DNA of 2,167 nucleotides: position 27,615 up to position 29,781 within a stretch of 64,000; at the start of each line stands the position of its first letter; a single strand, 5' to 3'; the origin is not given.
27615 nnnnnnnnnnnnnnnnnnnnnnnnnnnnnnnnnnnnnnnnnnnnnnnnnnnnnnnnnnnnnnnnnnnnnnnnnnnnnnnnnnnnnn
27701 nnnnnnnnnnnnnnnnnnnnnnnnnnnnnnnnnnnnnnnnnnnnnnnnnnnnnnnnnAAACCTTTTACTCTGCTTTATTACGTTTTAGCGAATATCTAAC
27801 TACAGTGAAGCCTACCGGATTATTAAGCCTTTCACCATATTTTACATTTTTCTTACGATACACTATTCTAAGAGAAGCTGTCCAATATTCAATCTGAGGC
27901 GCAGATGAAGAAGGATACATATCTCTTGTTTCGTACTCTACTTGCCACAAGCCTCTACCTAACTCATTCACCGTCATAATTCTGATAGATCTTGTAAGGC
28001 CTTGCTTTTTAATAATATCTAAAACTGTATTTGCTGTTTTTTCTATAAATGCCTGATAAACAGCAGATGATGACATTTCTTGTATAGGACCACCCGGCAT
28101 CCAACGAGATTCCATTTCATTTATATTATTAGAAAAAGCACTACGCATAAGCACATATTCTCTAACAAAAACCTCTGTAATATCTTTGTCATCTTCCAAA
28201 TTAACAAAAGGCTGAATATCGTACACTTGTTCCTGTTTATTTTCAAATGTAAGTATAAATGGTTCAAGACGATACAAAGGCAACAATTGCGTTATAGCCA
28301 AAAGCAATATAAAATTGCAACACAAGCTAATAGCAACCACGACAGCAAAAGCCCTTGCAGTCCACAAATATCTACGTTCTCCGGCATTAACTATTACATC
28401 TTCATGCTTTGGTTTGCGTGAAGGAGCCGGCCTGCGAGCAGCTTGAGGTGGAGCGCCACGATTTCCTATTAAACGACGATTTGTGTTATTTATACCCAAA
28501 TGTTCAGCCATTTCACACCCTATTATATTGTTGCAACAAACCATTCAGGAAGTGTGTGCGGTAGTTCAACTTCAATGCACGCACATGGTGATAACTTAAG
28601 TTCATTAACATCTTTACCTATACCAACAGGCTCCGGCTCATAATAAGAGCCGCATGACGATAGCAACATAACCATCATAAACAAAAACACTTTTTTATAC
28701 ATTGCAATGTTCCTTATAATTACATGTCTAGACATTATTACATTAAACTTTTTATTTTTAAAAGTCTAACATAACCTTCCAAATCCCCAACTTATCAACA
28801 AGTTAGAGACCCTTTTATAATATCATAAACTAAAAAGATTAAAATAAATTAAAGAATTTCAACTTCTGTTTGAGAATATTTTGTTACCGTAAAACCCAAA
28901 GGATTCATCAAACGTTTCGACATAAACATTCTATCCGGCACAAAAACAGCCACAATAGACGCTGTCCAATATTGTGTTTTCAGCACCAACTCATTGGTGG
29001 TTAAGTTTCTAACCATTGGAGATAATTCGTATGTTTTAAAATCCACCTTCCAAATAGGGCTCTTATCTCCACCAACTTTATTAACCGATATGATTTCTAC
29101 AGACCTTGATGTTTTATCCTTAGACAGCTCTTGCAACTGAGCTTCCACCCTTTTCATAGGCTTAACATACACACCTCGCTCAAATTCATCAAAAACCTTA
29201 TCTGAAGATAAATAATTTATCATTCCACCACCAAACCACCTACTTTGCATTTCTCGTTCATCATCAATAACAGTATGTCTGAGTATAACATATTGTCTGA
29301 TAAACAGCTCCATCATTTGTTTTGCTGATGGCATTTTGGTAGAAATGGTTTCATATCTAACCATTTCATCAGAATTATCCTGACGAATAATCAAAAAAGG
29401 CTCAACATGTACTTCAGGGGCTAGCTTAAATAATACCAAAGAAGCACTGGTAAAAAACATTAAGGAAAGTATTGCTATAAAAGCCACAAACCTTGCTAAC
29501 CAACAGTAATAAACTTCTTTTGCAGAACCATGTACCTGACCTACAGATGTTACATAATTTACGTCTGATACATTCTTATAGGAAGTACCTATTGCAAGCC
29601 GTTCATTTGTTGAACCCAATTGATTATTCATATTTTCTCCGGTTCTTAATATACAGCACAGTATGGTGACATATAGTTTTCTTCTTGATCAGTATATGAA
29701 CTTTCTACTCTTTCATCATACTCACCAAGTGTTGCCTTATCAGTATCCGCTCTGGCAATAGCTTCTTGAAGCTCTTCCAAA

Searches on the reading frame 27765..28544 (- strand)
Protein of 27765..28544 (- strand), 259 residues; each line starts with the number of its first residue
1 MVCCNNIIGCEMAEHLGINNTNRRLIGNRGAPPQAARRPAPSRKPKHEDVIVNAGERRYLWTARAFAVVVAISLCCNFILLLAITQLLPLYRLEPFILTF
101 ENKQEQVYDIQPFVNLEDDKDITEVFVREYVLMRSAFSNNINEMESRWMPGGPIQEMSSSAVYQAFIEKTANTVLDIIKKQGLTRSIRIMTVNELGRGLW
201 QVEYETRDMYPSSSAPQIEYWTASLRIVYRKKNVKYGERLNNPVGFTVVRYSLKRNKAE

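Call 4: search_protein_families(library=pfam, proteins=[window:27765-28544:-], max_evalue=0.1)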
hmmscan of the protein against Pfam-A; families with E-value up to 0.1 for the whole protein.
window:27765-28544:- (259 aa): 1 family
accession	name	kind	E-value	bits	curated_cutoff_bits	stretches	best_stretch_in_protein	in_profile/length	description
PF04335.19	VirB8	-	1.9e-21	77.3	23.2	1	63-254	17-211/213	VirB8 protein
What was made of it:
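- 27765..28511 (-): Context: VirB8 copy 2. The likely start is 28511; the ORF extends to 28544. PF04335 E 1.9e-21 (call 4).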

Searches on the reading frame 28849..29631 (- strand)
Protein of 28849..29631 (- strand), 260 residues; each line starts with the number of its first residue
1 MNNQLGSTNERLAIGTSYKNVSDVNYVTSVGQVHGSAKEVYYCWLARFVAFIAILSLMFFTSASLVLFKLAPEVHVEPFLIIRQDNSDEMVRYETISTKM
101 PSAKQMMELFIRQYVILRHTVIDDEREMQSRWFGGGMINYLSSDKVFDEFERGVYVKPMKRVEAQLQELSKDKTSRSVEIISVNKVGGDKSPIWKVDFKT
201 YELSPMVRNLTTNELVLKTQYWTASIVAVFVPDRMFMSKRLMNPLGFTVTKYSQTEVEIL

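Call 4: search_protein_families(library=pfam, proteins=[window:28849-29631:-], max_evalue=0.1)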
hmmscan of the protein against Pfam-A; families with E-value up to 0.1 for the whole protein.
window:28849-29631:- (260 aa): 1 family
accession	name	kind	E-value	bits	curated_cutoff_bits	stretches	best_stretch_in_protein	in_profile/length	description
PF04335.19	VirB8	-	1.2e-14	55.1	23.2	1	47-256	18-212/213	VirB8 protein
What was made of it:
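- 28849..29631 (-): Context: VirB8 copy 1, the downstream boundary of the slot. PF04335 E 1.2e-14 (call 4).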
